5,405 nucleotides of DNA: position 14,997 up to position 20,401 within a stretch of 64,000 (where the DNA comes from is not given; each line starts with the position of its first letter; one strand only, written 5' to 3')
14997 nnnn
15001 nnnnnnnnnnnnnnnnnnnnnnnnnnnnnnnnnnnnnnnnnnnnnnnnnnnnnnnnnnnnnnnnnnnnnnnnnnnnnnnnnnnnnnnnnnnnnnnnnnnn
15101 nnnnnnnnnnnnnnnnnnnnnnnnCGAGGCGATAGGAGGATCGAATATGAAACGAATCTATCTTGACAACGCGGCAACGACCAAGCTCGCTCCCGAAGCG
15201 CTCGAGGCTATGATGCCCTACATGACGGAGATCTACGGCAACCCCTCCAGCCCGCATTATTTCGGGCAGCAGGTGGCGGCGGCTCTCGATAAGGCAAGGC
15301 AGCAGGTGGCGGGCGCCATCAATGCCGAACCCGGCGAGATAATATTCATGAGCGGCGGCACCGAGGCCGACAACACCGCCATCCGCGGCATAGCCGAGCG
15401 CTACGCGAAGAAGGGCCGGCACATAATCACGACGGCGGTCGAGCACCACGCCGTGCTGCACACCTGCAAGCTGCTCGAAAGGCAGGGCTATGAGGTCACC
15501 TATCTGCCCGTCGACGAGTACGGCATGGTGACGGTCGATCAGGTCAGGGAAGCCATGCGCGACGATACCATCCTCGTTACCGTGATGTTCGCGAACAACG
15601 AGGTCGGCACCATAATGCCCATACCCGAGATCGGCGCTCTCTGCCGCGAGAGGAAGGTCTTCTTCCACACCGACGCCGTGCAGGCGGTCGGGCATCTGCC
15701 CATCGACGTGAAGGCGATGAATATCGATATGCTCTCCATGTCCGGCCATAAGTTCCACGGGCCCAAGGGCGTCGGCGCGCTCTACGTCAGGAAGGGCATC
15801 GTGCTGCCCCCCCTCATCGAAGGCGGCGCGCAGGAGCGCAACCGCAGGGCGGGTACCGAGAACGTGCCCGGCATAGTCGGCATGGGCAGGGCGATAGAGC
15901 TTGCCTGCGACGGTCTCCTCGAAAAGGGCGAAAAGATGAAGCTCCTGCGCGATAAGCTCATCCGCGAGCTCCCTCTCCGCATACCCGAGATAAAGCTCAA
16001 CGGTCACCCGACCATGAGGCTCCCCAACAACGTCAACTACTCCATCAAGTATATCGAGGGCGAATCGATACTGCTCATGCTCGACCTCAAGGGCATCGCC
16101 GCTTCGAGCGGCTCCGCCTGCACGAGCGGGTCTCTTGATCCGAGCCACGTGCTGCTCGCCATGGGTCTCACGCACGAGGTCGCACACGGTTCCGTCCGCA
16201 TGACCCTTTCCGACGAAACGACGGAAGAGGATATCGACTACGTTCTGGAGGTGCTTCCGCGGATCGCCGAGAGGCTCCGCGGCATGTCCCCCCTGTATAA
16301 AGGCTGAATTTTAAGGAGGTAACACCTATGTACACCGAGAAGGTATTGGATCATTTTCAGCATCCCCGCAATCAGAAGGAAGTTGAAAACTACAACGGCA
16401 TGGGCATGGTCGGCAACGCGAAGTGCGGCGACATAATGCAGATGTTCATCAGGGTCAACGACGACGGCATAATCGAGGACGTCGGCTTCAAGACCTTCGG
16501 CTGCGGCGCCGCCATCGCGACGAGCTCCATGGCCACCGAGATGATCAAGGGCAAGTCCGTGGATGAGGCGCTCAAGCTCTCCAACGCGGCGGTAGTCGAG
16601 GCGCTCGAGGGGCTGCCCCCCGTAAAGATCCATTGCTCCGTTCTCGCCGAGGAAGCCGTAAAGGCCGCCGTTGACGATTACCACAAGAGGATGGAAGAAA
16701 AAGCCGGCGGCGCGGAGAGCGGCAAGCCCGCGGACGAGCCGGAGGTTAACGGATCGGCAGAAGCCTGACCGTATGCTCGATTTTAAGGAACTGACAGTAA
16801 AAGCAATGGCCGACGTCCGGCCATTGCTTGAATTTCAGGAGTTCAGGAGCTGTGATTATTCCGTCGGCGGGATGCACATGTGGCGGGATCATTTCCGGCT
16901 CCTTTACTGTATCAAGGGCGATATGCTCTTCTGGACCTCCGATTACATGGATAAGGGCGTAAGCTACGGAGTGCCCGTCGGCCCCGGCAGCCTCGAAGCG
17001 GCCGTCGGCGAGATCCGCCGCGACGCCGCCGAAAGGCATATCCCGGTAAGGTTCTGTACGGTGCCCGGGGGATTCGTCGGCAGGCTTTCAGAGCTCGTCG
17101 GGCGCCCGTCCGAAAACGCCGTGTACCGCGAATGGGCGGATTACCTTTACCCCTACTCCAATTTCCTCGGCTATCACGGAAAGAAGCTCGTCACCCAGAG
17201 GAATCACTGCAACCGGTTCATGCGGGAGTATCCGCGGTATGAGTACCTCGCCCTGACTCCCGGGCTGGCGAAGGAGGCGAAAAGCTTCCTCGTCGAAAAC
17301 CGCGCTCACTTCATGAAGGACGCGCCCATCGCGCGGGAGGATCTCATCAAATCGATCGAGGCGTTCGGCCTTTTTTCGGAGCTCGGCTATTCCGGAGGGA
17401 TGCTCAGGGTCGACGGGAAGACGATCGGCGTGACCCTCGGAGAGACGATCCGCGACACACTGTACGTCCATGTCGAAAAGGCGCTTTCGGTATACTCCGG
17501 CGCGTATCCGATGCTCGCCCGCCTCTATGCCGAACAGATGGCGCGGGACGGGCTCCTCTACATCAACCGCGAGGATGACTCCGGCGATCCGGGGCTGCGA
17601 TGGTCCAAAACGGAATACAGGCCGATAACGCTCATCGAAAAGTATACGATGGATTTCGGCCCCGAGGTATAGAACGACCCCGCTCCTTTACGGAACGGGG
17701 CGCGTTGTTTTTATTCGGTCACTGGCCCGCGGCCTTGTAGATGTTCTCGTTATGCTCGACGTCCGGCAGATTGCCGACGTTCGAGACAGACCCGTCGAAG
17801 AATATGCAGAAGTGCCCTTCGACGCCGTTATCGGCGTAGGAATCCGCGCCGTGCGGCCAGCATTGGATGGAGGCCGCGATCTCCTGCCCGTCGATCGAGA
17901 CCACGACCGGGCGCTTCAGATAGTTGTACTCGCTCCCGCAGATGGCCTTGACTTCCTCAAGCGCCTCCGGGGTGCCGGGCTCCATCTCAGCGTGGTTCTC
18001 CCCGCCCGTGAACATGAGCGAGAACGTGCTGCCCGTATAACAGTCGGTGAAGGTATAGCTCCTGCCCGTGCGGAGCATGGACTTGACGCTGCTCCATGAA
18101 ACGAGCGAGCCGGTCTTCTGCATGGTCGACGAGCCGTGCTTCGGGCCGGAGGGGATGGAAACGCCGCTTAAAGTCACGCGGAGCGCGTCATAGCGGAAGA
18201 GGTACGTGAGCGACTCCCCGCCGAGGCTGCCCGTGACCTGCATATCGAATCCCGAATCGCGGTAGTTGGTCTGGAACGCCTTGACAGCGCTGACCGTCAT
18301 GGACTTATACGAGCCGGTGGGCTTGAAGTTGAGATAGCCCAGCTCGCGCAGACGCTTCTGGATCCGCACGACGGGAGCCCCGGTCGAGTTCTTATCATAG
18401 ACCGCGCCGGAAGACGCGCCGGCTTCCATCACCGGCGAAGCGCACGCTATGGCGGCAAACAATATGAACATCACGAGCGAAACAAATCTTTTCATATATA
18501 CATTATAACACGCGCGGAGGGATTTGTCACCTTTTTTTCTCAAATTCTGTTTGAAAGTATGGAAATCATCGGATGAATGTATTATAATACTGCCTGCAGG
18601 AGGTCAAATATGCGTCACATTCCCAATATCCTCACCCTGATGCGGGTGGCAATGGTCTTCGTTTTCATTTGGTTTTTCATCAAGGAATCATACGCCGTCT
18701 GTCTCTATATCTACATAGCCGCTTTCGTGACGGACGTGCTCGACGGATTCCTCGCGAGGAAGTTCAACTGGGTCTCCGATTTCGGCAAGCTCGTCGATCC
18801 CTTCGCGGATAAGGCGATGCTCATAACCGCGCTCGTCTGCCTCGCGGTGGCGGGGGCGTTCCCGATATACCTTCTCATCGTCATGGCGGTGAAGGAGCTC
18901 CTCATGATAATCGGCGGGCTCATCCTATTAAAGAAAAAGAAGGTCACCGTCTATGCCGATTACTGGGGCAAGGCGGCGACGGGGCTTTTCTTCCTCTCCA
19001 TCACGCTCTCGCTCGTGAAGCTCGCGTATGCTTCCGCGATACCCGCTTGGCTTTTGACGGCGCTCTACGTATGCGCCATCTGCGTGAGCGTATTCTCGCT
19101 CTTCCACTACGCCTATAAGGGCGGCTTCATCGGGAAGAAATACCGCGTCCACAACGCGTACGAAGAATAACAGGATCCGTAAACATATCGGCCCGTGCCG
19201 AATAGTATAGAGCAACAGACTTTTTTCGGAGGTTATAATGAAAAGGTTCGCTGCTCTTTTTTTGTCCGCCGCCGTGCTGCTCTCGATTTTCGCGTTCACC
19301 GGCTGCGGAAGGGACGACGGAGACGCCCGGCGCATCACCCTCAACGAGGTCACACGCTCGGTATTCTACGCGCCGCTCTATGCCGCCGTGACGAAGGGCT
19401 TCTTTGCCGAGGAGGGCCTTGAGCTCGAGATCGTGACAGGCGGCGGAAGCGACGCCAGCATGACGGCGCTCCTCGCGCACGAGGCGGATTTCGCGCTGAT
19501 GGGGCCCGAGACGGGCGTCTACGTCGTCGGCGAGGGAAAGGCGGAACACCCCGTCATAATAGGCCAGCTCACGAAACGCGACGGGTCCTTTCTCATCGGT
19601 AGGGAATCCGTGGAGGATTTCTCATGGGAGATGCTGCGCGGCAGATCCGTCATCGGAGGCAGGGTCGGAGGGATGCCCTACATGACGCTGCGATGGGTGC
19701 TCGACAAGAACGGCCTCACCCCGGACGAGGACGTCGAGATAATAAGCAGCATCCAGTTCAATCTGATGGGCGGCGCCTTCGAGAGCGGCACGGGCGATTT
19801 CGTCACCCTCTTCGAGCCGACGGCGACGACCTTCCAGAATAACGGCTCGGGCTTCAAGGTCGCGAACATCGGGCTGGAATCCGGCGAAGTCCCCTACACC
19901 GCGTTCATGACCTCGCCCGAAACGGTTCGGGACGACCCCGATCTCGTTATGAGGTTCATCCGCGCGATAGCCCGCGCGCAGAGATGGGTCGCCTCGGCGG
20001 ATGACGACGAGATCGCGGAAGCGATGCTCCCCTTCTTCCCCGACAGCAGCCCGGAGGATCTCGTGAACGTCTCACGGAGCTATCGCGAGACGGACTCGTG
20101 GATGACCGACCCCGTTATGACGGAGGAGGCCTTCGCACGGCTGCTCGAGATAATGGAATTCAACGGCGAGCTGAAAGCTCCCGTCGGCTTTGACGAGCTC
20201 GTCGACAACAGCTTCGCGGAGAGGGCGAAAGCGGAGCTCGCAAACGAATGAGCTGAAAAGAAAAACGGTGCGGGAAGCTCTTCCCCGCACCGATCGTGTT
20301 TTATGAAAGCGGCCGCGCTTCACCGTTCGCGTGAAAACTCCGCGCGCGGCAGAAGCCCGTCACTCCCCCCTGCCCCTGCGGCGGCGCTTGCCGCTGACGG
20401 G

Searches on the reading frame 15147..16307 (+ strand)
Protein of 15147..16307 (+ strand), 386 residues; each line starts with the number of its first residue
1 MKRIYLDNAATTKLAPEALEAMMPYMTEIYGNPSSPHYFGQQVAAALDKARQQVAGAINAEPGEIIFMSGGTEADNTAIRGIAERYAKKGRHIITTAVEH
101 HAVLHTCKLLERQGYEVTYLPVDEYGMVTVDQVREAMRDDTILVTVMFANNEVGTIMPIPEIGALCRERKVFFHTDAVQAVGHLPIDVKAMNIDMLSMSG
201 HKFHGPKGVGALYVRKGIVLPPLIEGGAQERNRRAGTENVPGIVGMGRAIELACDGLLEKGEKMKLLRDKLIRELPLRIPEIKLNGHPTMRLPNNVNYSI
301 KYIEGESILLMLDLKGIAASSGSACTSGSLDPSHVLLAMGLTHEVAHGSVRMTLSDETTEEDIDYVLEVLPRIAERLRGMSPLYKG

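Call 33: search_protein_families(library=pfam, proteins=[window:15147-16307:+], max_evalue=0.001)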
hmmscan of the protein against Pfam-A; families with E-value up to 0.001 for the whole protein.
window:15147-16307:+ (386 aa): 3 families
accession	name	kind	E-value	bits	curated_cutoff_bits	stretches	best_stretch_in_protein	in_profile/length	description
PF00266.25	Aminotran_5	-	4.8e-91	305.9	21.5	1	4-366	1-371/371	Aminotransferase class-V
PF01212.27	Beta_elim_lyase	-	5.7e-08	32.9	27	1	64-202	49-199/288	Beta-eliminating lyase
PF01041.23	DegT_DnrJ_EryC1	-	3.3e-06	27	19.8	1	66-182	43-151/360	DegT/DnrJ/EryC1/StrS aminotransferase family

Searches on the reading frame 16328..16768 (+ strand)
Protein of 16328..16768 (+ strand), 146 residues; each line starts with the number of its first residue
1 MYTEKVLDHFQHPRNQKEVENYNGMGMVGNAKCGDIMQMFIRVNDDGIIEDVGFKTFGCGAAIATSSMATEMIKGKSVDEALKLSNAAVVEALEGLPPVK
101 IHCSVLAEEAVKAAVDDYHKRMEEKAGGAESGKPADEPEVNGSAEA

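Call 33: search_protein_families(library=pfam, proteins=[window:16328-16768:+], max_evalue=0.001)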
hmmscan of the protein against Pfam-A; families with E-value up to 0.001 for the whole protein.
window:16328-16768:+ (146 aa): 1 family
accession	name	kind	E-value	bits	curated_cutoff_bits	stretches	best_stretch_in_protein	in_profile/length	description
PF01592.21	NifU_N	-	4.9e-47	159.7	22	1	1-123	1-125/127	NifU-like N terminal domain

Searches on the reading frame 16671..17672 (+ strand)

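Call 33: search_protein_families(library=pfam, proteins=[window:16671-17672:+], max_evalue=0.001)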
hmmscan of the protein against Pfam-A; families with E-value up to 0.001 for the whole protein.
window:16671-17672:+ (333 aa): 1 family
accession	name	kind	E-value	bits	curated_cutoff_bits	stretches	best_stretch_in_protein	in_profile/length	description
PF09924.15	LPG_synthase_C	-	7.1e-30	104.5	27.5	1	58-326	6-296/298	Phosphatidylglycerol lysyltransferase, C-terminal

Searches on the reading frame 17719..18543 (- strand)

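Call 33: search_protein_families(library=pfam, proteins=[window:17719-18543:-], max_evalue=0.001)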
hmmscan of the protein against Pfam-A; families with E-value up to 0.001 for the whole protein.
window:17719-18543:- (274 aa): 1 family
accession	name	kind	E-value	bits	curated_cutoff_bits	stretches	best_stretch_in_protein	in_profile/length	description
PF01471.23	PG_binding_1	-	4.6e-10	40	23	1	55-108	2-50/57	Putative peptidoglycan binding domain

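Call 43: search_protein_families(library=ncbifam, proteins=[window:17719-18543:-], max_evalue=0.001)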
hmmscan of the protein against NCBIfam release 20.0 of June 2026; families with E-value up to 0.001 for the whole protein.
window:17719-18543:- (274 aa): 1 family
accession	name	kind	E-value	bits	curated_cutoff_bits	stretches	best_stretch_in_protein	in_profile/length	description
TIGR02869.1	spore_SleB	equivalog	4.7e-07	29.9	236.5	1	45-133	3-69/201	spore cortex-lytic enzyme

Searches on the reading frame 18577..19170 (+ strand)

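Call 33: search_protein_families(library=pfam, proteins=[window:18577-19170:+], max_evalue=0.001)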
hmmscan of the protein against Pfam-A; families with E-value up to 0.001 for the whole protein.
window:18577-19170:+ (197 aa): 1 family
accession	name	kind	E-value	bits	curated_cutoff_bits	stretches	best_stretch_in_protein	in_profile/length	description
PF01066.26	CDP-OH_P_transf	-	4.9e-35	121.6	22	1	14-160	2-143/152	CDP-alcohol phosphatidyltransferase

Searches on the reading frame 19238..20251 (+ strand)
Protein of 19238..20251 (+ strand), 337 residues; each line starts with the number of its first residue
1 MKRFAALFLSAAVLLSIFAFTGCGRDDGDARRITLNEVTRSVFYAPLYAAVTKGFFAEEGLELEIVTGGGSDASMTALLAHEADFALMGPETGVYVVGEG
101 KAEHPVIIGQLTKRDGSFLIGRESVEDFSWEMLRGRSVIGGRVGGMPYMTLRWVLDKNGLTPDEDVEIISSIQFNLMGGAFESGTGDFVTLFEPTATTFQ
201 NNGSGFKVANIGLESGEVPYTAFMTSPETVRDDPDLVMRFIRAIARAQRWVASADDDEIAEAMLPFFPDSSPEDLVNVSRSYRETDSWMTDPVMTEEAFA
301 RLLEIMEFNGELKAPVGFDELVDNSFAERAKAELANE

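Call 33: search_protein_families(library=pfam, proteins=[window:19238-20251:+], max_evalue=0.001)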
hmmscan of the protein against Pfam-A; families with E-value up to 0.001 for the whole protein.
window:19238-20251:+ (337 aa): 3 families
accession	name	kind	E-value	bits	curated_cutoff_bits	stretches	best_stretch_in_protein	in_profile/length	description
PF09084.16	NMT1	-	2.1e-19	70.7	20.5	1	45-252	5-210/216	NMT1/THI5 like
PF13379.11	NMT1_2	-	8e-17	62.3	24.7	1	44-258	18-245/252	NMT1-like family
PF12974.12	Phosphonate-bd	-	0.00077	19.3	27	0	45-246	17-218/242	ABC transporter, phosphonate, periplasmic substrate-binding protein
